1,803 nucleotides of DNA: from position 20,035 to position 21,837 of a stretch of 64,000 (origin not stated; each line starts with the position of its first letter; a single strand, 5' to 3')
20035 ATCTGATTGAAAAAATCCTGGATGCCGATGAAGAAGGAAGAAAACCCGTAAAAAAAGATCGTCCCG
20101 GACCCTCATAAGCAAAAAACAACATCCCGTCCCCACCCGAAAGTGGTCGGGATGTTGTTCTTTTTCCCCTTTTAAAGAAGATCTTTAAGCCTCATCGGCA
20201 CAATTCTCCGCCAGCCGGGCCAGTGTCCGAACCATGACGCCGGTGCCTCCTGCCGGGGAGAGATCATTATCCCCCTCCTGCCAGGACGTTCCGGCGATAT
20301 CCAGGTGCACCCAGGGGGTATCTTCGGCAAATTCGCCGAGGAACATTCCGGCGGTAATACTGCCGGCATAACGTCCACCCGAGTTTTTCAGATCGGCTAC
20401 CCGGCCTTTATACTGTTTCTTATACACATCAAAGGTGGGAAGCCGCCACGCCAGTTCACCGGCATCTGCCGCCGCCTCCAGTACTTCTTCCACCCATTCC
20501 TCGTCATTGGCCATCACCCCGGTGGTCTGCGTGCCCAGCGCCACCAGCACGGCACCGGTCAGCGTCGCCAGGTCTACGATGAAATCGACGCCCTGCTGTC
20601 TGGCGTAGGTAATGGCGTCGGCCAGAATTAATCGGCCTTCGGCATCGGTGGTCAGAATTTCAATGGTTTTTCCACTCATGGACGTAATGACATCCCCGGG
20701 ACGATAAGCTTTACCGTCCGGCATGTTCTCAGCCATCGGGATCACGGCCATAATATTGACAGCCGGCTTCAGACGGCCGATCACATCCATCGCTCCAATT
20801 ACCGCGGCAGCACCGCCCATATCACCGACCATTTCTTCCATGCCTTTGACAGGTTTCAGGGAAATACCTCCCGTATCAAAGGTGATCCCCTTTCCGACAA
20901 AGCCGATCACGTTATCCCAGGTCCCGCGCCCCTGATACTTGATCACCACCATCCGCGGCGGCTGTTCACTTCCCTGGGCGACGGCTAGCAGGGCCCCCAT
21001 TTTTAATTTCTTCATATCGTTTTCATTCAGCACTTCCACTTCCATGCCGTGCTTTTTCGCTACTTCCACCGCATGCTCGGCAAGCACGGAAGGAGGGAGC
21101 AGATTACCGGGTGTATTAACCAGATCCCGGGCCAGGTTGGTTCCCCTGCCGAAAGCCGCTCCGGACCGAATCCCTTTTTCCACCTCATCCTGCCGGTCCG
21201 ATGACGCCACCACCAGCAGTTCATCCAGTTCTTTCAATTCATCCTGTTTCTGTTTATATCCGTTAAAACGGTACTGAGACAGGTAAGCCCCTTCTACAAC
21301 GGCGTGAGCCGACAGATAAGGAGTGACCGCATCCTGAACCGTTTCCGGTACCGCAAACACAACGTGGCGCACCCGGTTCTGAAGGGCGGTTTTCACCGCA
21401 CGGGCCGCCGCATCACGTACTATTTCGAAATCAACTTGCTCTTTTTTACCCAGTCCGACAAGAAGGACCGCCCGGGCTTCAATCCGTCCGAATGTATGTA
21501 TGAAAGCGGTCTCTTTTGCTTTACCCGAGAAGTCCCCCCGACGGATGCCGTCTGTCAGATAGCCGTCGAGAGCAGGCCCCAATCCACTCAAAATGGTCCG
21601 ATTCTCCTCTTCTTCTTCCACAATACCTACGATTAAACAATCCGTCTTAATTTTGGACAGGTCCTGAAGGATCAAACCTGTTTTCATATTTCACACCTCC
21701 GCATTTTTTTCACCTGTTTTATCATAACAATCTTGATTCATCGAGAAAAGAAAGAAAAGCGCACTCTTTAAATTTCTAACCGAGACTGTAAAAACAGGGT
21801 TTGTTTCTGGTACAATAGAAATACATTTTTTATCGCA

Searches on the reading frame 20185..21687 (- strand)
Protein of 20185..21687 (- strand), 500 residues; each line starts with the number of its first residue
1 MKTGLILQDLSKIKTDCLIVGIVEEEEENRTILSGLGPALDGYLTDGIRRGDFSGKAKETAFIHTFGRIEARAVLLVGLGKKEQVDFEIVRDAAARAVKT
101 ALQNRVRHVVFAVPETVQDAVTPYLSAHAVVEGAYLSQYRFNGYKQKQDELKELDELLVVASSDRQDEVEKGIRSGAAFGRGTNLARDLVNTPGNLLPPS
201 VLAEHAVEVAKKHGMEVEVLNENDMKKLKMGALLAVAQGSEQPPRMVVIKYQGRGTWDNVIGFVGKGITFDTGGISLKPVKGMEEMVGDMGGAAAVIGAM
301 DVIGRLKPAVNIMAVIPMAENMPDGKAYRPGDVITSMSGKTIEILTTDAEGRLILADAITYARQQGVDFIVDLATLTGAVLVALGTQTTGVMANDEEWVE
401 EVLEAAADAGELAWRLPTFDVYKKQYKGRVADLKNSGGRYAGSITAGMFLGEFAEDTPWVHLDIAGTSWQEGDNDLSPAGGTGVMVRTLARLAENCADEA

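Call 13: search_protein_families(library=pfam, proteins=[window:20185-21687:-])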
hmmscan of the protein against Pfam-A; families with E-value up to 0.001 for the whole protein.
window:20185-21687:- (500 aa): 2 families
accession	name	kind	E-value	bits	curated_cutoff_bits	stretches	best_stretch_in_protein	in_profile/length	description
PF00883.26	Peptidase_M17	-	1.3e-126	422.5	25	1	184-489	1-309/310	Cytosol aminopeptidase family, catalytic domain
PF02789.23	Peptidase_M17_N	-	1.7e-26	93.1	23.4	1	19-148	1-129/129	Cytosol aminopeptidase family, N-terminal domain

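Call 15: find_encoding_contigs(protein=window:20185-21687:-, flank=10000, max_places=6)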
Protein window:20185-21687:- (500 aa): 1 contig read that carries it; 1 place shown.
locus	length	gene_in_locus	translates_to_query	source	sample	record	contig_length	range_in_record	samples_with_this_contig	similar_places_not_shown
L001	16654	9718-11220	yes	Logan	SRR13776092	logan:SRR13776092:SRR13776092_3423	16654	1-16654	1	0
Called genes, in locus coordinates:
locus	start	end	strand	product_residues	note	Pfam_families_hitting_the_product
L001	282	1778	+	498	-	PF00370:FGGY_N, PF02782:FGGY_C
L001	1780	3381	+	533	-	PF07992:Pyr_redox_2 (faint), PF00890:FAD_binding_2 (faint), PF01134:GIDA (faint), PF01266:DAO, PF01494:FAD_binding_3 (faint), PF12831:FAD_oxidored (faint), PF16901:DAO_C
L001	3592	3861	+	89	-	PF10719:ComFB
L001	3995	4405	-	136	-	-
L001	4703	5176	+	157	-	-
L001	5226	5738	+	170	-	PF03167:UDG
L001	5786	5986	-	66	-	PF09360:zf-CDGSH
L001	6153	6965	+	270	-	PF05067:Mn_catalase, PF02915:Rubrerythrin (faint)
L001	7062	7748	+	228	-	PF02586:SRAP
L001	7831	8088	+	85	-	PF14068:YuiB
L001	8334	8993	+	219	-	PF06725:3D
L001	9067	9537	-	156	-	PF02681:DUF212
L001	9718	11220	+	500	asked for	PF02789:Peptidase_M17_N, PF00883:Peptidase_M17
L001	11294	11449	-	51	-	-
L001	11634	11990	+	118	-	PF02583:Trns_repr_metal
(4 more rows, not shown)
